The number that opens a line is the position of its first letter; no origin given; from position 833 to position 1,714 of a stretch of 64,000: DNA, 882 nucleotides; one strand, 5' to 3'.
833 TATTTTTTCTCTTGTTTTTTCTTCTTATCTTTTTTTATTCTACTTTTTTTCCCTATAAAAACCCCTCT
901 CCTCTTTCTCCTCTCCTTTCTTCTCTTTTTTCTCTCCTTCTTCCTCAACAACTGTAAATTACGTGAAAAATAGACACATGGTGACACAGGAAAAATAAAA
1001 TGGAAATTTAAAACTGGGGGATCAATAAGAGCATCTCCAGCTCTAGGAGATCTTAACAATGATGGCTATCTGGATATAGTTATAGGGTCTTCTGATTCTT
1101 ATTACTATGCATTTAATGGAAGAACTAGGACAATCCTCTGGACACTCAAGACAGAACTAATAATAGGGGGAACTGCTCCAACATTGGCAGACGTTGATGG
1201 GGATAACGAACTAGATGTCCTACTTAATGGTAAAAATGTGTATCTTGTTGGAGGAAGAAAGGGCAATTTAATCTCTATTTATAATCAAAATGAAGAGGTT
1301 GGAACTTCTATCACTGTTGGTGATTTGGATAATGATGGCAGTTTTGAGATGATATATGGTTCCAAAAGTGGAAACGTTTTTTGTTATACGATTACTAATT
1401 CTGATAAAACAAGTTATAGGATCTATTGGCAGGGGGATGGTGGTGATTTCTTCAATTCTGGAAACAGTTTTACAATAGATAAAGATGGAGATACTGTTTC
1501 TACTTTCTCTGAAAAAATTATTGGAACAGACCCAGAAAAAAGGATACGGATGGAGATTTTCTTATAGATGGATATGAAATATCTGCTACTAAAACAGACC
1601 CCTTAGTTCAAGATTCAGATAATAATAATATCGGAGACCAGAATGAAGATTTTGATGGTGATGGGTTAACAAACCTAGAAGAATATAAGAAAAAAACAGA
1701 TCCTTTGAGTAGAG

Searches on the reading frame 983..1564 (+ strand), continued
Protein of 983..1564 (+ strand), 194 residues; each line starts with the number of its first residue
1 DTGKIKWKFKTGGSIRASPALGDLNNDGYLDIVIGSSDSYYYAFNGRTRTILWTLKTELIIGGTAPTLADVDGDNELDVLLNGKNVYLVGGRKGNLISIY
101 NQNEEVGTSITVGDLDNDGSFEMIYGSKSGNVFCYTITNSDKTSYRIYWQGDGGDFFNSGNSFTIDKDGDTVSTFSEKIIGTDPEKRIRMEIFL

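Call 82: search_protein_families(library=pfam, proteins=[window:983-1564:+, L086:5541-6995:-], max_evalue=0.01)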
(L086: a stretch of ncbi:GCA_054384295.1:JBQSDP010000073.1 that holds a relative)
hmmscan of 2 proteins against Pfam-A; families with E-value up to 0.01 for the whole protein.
window:983-1564:+ (194 aa): 6 families
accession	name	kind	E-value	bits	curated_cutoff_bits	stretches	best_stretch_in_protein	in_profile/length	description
PF13517.12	FG-GAP_3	-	7.8e-13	49.3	26.9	2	23-80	1-60/61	FG-GAP-like repeat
PF01839.29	FG-GAP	-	7.1e-12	45.4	22.1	1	18-46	4-32/37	FG-GAP repeat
PF13570.13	Beta-prop_ACSF4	-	7.6e-09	35.8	133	1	2-146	80-211/329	Beta-alanine-activating enzyme, beta-propeller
PF25292.1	Beta-prop_CGLA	-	0.00047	20.1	26.8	0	2-57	17-71/316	Lambda-carrageenase beta-propeller domain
PF13360.13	PQQ_2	-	0.0021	18.2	27.6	1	2-141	52-190/233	Outer membrane protein assembly factor BamB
PF14783.12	BBS2_Mid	-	0.0044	17.6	27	0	20-132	3-105/108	Ciliary BBSome complex subunit 2, middle region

L086:5541-6995:- (485 aa): 3 families
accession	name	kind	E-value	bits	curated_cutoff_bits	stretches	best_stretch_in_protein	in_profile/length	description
PF07282.18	Cas12f1-like_TNB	-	1.3e-08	35.3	26.3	1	396-442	19-60/60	Cas12f1-like, TNB domain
PF03107.22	C1_2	-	0.0016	19.1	26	1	394-434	5-45/48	C1 domain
PF00130.28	C1_1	-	0.0043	17.3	26.5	0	405-434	11-40/53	Phorbol esters/diacylglycerol binding domain (C1 domain)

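Call 90: search_solved_structures(query=A3, max_evalue=0.1, show_alignments=0)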
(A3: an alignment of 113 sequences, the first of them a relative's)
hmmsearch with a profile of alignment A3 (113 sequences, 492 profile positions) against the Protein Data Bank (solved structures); distinct sequences matched with E-value up to 0.1: 33.
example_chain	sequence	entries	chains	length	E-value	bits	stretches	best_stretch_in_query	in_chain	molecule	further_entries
9nzq_A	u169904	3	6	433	1.7e-20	76.5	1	200-449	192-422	Cas12f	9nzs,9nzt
8j3r_A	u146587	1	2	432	5.2e-20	74.9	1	199-448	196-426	Transposase IS605 OrfB C-terminal domain-containing protein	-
8j1j_A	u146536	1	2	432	7e-20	74.4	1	199-448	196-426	Transposase IS605 OrfB C-terminal domain-containing protein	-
8j12_A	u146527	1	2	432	4.1e-19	71.9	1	199-448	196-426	Transposase IS605 OrfB C-terminal domain-containing protein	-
8hr5_A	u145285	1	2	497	8.4e-19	70.9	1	211-458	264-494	Transposase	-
7wju_A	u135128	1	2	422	1.3e-17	67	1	199-448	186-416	OrfB_Zn_ribbon domain-containing protein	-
8dzj_A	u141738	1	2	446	1.6e-17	66.7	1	199-448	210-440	OrfB_Zn_ribbon domain-containing protein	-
9nzp_A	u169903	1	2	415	2e-16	63.1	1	200-443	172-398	IS200/IS605 family element transposase accessory protein TnpB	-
9nzo_B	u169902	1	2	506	3.3e-14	55.7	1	216-441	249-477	Cas12f Effector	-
9nzr_A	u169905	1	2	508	3.4e-14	55.7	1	216-441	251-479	Cas12f Nuclease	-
9i8y_A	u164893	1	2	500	6.5e-14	54.8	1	188-429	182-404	CRISPR-associated endodeoxyribonuclease Cas12f1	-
9j09_A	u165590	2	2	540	1.2e-12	50.6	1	200-443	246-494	Transposase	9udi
7l48_A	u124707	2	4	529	1.2e-11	47.3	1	215-442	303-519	Cas12f | Cas12f1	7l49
7c7l_A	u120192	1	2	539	1.8e-11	46.7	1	349-442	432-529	CRISPR-associated protein Cas14a.1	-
9b0l_P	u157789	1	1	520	1.7e-09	40.2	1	201-442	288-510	TnpB-like protein L79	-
8h1j_A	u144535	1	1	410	0.0073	18.3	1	258-444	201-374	RNA-guided DNA endonuclease TnpB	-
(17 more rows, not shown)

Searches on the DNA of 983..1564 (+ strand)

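Call 50: search_rna_families(source=L086, start=5200, end=5700, threshold=evalue, max_evalue=1)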
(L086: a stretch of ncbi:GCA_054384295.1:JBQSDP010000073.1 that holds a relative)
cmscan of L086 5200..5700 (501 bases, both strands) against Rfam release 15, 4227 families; matches with E-value up to 1: 1.
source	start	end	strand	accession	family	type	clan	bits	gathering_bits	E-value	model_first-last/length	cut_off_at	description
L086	5450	5532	-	RF03603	mir-4899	Gene; miRNA;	-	18.5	85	0.81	1-87/87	no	mir-4899 microRNA precursor family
